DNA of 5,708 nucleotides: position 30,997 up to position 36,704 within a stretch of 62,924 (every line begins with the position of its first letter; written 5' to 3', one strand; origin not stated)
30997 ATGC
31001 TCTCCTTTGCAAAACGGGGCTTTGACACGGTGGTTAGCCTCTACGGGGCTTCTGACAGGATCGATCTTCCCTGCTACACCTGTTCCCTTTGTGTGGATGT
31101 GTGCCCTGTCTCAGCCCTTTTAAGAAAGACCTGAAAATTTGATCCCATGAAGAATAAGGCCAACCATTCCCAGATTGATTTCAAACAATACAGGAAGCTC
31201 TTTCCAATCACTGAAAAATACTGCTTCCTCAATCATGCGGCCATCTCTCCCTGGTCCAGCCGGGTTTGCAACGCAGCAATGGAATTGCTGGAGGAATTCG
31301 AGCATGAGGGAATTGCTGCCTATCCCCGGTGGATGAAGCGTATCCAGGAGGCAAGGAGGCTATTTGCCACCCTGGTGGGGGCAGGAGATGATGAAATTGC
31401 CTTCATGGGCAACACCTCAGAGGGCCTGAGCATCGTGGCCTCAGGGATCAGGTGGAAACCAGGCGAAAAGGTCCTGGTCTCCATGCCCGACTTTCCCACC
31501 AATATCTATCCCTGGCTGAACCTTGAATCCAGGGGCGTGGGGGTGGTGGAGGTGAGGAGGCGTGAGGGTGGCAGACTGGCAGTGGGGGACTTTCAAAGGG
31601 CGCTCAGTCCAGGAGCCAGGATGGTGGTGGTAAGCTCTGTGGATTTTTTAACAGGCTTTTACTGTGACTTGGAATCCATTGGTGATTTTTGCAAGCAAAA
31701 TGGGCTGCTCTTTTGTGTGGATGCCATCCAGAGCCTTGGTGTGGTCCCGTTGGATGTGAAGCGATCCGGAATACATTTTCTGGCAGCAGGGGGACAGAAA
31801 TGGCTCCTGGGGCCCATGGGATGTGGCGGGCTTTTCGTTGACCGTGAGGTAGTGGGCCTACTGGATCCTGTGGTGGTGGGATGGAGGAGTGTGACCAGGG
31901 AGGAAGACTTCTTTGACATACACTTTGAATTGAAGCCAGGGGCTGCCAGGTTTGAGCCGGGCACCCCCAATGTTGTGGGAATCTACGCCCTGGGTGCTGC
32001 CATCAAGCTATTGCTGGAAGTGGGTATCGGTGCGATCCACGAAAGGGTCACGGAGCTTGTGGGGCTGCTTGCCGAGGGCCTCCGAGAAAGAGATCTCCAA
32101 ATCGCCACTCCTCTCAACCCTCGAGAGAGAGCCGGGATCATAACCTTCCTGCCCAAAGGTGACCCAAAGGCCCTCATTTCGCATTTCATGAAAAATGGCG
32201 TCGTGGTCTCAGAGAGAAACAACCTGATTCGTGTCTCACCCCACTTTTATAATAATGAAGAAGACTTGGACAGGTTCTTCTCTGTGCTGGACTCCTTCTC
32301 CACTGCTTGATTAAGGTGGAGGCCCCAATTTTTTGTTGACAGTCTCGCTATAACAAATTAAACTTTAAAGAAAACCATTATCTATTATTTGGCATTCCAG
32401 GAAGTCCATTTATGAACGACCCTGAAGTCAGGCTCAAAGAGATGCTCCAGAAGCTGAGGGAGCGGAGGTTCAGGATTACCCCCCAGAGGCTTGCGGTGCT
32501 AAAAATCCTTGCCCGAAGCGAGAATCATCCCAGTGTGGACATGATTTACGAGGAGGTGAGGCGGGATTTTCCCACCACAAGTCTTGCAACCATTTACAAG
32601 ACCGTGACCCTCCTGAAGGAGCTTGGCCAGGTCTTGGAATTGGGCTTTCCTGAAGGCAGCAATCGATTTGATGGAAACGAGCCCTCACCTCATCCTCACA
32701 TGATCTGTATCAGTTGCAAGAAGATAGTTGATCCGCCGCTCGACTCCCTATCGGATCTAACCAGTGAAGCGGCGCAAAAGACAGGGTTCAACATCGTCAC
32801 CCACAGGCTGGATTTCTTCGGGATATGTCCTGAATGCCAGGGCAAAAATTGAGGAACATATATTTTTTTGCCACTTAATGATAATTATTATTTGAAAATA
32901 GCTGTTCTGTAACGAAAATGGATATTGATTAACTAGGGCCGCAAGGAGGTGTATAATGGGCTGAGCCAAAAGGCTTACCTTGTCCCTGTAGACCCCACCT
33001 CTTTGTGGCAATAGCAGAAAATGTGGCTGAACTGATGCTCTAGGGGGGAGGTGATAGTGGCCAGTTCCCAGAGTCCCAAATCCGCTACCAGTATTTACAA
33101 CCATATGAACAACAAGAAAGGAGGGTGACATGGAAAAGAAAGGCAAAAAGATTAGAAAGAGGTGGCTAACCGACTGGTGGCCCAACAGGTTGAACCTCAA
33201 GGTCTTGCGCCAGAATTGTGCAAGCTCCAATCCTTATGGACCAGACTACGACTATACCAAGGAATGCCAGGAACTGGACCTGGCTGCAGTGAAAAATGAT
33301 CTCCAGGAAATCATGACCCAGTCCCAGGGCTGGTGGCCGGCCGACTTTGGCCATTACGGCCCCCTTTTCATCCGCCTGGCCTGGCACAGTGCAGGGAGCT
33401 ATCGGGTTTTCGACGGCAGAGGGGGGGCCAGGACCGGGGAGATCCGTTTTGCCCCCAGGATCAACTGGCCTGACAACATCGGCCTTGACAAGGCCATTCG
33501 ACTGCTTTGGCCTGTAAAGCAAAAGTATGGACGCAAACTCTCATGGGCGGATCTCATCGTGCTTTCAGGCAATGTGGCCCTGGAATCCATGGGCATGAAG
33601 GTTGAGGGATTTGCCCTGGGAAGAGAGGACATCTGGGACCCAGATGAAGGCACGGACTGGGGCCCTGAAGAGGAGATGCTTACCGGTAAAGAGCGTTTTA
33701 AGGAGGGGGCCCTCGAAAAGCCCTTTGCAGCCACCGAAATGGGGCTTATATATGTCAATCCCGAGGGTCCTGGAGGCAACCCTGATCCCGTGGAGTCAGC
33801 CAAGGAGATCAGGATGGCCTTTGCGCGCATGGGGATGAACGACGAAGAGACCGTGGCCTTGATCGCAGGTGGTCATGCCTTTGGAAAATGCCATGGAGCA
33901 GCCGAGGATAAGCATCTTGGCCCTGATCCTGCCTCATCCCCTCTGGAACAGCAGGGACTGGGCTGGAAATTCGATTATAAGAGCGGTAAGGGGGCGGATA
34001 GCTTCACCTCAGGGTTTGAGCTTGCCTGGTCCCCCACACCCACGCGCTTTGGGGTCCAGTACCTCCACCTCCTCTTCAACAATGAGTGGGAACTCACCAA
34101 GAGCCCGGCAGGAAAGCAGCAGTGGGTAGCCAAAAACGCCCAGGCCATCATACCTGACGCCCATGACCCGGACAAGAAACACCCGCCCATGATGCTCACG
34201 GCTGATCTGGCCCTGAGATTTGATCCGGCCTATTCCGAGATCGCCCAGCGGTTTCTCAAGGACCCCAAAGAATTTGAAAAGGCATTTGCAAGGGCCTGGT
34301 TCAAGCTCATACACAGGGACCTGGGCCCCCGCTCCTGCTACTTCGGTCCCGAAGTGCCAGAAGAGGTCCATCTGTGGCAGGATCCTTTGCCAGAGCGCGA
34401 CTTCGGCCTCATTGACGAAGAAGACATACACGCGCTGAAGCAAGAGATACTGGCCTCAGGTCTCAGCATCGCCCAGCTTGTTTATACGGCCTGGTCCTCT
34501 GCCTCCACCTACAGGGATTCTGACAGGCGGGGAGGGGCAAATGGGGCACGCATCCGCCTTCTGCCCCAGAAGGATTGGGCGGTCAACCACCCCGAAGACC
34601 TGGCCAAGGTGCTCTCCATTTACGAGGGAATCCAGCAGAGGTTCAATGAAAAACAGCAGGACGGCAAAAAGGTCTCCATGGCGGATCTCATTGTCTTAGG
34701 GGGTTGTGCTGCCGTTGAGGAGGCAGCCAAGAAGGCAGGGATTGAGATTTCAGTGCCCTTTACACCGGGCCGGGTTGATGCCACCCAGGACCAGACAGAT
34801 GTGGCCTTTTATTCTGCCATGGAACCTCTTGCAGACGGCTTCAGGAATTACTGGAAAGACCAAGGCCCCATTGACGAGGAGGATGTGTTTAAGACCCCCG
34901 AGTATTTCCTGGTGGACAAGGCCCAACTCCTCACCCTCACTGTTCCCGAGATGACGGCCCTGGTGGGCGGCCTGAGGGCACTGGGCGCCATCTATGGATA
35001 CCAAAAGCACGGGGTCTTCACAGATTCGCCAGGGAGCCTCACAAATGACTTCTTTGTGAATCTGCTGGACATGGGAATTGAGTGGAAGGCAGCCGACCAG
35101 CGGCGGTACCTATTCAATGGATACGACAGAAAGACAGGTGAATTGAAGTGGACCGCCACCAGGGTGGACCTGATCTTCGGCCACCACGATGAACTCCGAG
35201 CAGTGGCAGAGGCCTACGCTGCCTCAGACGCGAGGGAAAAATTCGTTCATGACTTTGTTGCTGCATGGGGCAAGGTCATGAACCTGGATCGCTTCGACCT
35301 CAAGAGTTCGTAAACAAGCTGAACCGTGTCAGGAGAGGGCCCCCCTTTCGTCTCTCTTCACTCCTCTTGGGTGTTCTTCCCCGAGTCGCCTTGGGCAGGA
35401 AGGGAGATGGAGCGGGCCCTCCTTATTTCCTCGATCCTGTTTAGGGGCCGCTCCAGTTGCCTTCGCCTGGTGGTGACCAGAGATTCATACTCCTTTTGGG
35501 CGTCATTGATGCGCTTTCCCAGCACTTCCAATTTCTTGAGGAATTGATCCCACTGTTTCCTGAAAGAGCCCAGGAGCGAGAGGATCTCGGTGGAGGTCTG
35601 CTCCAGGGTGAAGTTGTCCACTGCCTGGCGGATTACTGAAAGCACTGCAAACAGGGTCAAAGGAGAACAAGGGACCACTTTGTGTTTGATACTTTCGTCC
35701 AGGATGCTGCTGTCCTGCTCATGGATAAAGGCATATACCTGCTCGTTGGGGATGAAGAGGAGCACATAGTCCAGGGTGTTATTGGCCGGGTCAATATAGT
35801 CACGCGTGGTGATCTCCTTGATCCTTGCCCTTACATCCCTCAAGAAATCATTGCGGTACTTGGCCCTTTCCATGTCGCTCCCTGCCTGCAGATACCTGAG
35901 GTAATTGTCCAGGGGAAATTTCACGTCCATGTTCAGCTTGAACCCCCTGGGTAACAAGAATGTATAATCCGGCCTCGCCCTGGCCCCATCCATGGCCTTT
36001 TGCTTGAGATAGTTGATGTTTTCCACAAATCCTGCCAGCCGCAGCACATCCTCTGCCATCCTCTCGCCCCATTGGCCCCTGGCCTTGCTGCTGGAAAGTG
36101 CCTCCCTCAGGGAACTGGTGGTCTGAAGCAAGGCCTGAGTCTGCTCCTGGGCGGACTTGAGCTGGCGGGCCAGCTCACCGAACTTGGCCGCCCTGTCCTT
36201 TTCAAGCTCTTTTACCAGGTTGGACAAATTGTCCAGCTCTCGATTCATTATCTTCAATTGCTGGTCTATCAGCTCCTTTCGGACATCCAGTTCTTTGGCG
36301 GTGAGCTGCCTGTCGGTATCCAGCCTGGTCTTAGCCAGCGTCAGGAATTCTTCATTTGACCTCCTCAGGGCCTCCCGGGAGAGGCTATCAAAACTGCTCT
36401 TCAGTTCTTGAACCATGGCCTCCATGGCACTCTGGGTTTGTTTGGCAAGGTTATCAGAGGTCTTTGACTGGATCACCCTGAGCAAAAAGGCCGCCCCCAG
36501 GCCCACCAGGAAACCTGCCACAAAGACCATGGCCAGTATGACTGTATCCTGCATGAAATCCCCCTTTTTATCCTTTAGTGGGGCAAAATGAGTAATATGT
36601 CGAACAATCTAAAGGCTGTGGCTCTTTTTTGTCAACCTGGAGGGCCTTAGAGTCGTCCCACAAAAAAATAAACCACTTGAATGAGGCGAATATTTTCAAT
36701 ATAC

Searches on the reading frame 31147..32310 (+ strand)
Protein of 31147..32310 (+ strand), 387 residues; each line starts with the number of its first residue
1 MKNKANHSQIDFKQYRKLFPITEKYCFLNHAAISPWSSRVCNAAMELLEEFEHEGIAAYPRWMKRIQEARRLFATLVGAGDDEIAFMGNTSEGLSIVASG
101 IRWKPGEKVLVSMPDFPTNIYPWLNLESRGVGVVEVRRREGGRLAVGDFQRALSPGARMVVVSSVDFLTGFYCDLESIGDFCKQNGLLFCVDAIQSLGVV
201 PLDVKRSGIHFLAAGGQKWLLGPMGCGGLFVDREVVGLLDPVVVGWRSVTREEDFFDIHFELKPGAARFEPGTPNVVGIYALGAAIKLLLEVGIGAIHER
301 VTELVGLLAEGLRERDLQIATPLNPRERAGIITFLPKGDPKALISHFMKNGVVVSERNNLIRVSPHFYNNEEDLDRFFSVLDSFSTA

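Call 71: search_protein_families(library=pfam, proteins=[window:31147-32310:+], max_evalue=0.00001)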
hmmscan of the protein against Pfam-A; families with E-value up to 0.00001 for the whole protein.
window:31147-32310:+ (387 aa): 1 family
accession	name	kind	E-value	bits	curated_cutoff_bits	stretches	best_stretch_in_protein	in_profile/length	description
PF00266.25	Aminotran_5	-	2e-51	175.5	21.5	1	27-377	2-371/371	Aminotransferase class-V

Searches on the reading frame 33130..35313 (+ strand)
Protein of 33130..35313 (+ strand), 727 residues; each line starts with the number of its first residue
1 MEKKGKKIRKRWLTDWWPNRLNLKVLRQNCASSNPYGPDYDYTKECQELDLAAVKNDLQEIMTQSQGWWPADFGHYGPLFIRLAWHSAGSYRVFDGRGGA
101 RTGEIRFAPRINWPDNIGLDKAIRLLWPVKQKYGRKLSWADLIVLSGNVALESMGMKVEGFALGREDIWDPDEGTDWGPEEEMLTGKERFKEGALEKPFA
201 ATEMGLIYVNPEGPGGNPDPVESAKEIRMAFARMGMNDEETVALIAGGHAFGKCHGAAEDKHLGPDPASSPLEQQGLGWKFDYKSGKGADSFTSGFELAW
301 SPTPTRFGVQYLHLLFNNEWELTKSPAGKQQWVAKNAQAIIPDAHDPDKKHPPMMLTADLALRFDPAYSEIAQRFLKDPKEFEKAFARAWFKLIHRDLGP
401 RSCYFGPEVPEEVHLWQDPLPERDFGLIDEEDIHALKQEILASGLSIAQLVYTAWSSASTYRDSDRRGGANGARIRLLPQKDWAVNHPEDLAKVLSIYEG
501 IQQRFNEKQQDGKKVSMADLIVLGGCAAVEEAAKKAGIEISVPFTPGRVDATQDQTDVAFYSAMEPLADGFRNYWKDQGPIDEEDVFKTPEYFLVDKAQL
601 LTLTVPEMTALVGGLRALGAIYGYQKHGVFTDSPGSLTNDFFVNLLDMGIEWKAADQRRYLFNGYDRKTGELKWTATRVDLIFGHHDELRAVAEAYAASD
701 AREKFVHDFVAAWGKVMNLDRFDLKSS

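Call 55: list_cluster_members(proteins=[P0001, P0121, window:33130-35313:+])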
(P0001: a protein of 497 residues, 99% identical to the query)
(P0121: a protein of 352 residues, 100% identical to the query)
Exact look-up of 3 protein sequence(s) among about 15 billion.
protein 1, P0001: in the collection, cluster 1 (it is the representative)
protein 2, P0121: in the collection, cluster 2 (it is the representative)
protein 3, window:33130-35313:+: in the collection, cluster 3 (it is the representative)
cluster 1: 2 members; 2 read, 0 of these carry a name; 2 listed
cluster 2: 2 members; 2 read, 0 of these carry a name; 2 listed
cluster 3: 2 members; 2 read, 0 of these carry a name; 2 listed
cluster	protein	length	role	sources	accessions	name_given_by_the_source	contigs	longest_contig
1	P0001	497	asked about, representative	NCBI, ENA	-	-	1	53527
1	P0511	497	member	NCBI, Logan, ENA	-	-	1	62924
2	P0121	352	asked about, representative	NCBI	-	-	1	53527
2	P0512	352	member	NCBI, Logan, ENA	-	-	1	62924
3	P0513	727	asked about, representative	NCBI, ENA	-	-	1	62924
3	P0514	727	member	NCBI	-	-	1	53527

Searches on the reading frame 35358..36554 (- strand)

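Call 3: search_protein_families(library=pfam, proteins=[window:35358-36554:-], max_evalue=0.1)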
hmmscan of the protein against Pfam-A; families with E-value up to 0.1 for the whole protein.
window:35358-36554:- (398 aa): 5 families
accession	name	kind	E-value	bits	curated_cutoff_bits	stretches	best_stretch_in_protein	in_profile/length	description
PF02646.22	RmuC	-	9.8e-70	235.4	26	1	96-378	3-285/291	RmuC family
PF08899.16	DUF1844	-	0.012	16.2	27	1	24-55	43-74/76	Domain of unknown function (DUF1844)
PF05099.18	TerB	-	0.022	15.5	24.4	1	80-145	14-80/118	Tellurite resistance protein TerB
PF13858.11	DUF4199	-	0.023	15.6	32.3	1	5-63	69-128/165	Protein of unknown function (DUF4199)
PF25481.1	Nucleoprot-TPR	-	0.029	14.8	27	1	87-153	11-77/80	Nucleoprotein TPR-like domain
